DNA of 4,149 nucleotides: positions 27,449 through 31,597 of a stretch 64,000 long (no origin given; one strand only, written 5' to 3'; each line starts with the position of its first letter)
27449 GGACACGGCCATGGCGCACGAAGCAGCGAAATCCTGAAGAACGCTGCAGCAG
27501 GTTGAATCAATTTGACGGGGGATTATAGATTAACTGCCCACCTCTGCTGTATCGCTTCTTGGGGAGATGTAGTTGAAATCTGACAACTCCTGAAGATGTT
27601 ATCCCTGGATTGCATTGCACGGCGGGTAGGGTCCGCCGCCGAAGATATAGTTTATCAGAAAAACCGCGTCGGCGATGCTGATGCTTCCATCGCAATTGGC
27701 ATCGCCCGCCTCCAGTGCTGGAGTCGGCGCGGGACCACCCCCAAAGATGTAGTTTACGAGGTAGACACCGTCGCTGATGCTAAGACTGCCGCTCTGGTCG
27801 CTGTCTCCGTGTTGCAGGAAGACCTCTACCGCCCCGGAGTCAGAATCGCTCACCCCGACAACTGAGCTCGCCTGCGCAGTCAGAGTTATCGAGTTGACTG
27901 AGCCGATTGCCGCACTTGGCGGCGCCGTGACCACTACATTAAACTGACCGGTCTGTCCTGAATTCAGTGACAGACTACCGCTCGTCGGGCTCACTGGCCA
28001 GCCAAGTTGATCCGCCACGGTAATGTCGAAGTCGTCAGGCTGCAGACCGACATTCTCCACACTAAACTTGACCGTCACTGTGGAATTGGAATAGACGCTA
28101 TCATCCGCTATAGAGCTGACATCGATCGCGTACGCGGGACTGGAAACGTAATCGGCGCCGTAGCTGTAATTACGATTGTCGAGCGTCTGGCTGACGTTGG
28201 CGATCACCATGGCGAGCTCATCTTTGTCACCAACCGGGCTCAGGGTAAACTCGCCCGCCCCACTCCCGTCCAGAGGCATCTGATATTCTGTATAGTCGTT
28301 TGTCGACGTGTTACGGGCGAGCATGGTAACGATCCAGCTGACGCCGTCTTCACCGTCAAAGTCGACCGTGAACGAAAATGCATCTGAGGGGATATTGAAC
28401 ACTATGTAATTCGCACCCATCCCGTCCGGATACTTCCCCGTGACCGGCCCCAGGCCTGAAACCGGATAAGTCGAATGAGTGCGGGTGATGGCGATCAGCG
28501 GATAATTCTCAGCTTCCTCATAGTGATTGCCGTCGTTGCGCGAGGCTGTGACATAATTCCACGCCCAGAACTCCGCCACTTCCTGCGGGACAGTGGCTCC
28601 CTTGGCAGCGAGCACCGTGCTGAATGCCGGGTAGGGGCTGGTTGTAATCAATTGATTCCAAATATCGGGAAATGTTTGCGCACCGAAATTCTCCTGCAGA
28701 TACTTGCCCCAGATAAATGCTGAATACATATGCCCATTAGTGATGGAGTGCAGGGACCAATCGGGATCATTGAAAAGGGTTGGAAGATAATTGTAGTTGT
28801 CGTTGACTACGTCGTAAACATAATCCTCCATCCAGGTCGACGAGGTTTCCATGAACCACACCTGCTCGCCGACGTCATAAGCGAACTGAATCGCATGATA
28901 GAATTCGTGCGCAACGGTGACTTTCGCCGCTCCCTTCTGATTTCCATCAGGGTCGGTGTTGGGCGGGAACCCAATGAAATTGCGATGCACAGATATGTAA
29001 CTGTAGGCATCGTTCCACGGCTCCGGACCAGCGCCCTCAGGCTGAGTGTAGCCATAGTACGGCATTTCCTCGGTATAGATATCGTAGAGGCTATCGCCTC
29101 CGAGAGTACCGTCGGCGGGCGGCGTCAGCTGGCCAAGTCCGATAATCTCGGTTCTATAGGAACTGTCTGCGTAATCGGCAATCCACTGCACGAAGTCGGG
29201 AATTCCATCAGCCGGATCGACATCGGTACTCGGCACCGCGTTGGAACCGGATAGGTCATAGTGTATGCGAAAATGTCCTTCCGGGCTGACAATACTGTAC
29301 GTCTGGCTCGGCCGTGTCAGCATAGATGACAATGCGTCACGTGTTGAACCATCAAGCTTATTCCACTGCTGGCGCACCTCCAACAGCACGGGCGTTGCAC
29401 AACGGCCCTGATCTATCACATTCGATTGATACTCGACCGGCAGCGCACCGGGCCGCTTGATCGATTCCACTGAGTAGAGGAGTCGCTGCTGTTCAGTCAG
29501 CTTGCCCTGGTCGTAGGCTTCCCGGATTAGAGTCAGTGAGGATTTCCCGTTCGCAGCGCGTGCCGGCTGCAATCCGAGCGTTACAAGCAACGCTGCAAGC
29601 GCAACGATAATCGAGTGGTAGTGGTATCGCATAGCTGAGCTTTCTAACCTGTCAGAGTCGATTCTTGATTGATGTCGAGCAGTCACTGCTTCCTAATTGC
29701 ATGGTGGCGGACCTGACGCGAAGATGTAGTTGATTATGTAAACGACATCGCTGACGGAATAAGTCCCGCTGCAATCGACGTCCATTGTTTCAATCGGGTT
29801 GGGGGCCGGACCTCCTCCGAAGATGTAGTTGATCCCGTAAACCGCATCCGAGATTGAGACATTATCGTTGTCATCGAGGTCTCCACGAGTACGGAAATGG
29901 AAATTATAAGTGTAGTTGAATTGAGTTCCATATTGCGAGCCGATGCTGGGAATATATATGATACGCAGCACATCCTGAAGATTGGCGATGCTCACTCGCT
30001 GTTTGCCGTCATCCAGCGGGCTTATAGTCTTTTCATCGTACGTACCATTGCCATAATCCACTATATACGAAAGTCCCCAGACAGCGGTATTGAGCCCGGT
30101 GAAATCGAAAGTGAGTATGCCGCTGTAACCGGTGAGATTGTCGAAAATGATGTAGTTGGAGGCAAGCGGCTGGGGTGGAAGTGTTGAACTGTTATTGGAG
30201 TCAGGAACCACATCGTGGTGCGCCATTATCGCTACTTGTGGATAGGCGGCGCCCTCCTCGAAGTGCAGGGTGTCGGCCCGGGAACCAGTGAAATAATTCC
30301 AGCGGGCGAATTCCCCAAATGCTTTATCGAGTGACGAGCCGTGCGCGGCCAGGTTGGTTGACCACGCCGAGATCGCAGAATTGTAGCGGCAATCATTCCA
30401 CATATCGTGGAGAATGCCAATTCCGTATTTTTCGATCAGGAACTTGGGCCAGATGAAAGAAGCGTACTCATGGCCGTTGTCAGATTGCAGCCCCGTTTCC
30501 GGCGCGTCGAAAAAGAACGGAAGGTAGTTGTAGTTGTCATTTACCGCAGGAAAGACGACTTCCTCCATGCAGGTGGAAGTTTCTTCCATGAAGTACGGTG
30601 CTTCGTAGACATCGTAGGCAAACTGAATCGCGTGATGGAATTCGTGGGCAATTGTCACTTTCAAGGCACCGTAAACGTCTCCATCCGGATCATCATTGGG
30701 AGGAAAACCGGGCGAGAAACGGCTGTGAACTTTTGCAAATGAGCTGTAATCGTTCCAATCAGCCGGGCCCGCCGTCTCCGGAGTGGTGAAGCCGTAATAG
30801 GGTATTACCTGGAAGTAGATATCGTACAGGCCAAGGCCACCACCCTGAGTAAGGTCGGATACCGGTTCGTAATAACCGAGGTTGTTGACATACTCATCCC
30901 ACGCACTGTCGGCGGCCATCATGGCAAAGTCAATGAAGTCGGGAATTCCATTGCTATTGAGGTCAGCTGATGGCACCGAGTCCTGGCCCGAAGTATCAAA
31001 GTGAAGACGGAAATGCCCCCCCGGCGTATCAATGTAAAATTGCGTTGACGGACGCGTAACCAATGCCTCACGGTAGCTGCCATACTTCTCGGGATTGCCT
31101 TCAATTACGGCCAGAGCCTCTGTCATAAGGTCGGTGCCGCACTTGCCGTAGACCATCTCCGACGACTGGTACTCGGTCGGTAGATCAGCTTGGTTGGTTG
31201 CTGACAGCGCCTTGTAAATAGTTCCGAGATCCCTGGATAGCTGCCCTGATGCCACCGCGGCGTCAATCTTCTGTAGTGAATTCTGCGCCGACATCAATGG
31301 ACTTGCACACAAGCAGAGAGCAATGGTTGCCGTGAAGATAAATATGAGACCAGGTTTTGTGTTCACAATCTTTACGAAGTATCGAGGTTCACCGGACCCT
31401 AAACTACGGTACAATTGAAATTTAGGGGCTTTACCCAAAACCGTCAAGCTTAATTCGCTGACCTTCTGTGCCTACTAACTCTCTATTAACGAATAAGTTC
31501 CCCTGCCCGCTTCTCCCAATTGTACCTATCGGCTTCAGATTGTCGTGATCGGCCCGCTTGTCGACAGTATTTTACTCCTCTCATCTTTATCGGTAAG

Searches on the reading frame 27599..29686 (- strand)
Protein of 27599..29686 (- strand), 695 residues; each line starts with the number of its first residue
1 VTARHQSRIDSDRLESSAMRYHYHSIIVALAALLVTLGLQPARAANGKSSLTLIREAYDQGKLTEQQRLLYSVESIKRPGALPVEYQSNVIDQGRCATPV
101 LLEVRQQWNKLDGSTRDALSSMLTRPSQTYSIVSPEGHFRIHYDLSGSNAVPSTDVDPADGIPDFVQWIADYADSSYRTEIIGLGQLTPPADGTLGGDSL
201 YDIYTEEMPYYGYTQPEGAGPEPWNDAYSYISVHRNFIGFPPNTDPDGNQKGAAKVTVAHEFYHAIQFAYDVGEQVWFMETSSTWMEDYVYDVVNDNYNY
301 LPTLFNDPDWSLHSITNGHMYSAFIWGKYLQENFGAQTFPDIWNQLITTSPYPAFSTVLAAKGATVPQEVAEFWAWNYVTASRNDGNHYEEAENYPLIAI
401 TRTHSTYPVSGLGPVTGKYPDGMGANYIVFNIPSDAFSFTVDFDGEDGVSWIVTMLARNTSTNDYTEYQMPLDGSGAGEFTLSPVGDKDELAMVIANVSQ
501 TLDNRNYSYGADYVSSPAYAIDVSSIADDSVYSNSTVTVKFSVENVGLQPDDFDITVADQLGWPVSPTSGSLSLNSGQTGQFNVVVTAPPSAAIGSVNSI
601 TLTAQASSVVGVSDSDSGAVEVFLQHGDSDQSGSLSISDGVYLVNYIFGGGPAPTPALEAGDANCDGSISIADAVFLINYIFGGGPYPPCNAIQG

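Call 12: search_protein_families(library=pfam, proteins=[window:27599-29686:-], max_evalue=1)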
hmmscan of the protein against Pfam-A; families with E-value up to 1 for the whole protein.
window:27599-29686:- (695 aa): 8 families
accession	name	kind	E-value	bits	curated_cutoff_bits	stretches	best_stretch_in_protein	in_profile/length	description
PF23619.1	Ig_VWA7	-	5e-09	36.8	27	1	525-607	6-87/104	VWA7 Ig-like domain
PF19527.4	DUF6055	-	3.8e-08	33.1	27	1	255-448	129-328/417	Family of unknown function (DUF6055)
PF00404.24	Dockerin_1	-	4.4e-06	27.2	22.9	1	626-681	1-56/57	Dockerin type I domain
PF10633.15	NPCBM_assoc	-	0.00089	19.8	24.4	1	536-605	6-76/78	NPCBM-associated, NEW3 domain of alpha-galactosidase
PF17766.7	fn3_6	-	0.0053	17.3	26.4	1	532-592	14-75/99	Fibronectin type-III domain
PF15640.11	Tox-MPTase4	-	0.011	16.1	25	1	238-297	53-110/132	Metallopeptidase toxin 4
PF11614.14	FixG_C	-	0.032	14.8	25.6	1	542-605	38-102/119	IG-like fold at C-terminal of FixG, putative oxidoreductase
PF07705.17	CARDB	-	0.37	11.5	22.7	0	524-603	8-82/101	CARDB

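Call 13: search_protein_families(library=ncbifam, proteins=[window:27599-29686:-], max_evalue=1)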
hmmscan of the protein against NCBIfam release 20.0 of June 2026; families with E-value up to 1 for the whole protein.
window:27599-29686:- (695 aa): 3 families
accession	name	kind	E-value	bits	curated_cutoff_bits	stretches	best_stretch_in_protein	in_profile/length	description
NF045524.1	MXAN_6640_HExxH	subfamily_domain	1.3e-65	222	140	1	141-405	1-265/290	MXAN_6640 family putative metalloprotease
NF041740.1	choice_anch_T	equivalog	7.3e-06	25.3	70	1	520-623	38-137/259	choice-of-anchor T family protein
NF033876.2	flagella_HExxH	equivalog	0.056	12.9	205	1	233-281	107-158/384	flagellinolysin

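Call 54: find_homologous_proteins(query=window:27809-29632:-, max_evalue=1e-10)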
Query window:27809-29632:- (608 aa): 303 proteins with E <= 1e-10 among 8000 candidates; the best 120 are listed.
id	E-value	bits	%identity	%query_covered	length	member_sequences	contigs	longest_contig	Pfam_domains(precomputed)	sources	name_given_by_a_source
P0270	0.0e+0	1388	100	100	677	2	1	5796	PF19527.5,PF00404.25,PF23619.2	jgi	-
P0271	0.0e+0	1194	99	87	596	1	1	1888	PF19527.5,PF00404.25,PF23619.2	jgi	jgi:hypothetical protein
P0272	6.9e-292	988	71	99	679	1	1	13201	-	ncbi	-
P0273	1.9e-221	755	57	95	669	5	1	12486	PF19527.5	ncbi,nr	ncbi:MAG: DUF6055 domain-containing protein [candidate division Zixibacteria bacterium]|nr:DUF6055 d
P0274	1.5e-218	745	55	99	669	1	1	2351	PF19527.5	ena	-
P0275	1.6e-218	745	54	98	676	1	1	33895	PF19527.5,PF00404.25,PF23619.2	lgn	-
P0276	1.0e-216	739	56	93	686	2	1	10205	PF19527.5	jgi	jgi:hypothetical protein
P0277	1.6e-216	739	55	100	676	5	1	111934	-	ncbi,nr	ncbi:MAG: hypothetical protein IPH59_09645 [bacterium]|nr:hypothetical protein [bacterium]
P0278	7.8e-215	733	54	100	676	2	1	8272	-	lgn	-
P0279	1.7e-214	732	53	99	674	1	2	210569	PF23619.2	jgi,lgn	jgi:hypothetical protein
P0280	6.8e-214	730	55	100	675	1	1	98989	PF19527.5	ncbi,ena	-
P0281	2.9e-213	728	54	95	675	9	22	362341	PF19527.5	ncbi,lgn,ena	-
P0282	3.7e-213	728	55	99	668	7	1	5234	PF19527.5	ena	-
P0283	5.4e-213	727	53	100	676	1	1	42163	PF19527.5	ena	-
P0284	4.7e-212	724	55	95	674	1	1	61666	PF19527.5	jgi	jgi:hypothetical protein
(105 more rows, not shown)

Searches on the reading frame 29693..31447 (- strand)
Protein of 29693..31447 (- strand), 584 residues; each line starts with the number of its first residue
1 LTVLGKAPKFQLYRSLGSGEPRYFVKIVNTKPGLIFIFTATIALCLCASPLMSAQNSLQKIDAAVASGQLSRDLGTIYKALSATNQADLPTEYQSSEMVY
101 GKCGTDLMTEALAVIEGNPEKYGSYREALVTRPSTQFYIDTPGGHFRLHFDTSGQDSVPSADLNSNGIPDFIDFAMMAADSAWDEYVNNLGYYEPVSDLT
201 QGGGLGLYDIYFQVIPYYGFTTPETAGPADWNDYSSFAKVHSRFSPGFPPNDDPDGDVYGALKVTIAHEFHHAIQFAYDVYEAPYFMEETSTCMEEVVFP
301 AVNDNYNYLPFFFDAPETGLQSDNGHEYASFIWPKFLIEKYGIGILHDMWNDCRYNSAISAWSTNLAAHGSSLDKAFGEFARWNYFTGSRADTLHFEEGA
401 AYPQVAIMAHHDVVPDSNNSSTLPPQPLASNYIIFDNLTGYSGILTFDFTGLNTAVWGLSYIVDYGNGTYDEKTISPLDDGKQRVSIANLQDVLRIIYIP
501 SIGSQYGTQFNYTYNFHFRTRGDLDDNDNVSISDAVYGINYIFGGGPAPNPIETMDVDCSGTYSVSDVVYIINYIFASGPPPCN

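Call 12: search_protein_families(library=pfam, proteins=[window:29693-31447:-], max_evalue=1)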
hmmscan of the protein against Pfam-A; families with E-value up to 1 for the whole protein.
window:29693-31447:- (584 aa): 2 families
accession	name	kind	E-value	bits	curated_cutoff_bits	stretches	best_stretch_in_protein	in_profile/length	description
PF19527.4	DUF6055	-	6.4e-07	29.1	27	1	264-368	130-245/417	Family of unknown function (DUF6055)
PF00404.24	Dockerin_1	-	2.8e-06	27.9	22.9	1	522-575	2-56/57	Dockerin type I domain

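Call 13: search_protein_families(library=ncbifam, proteins=[window:29693-31447:-], max_evalue=1)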
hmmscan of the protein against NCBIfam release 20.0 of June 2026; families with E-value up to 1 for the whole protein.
window:29693-31447:- (584 aa): 2 families
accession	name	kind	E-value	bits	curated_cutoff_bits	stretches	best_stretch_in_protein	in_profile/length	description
NF045524.1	MXAN_6640_HExxH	subfamily_domain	3.8e-65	220.5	140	1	148-433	1-287/290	MXAN_6640 family putative metalloprotease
NF006326.0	PRK08554.1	equivalog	0.21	10.3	354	1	394-422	63-91/446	peptidase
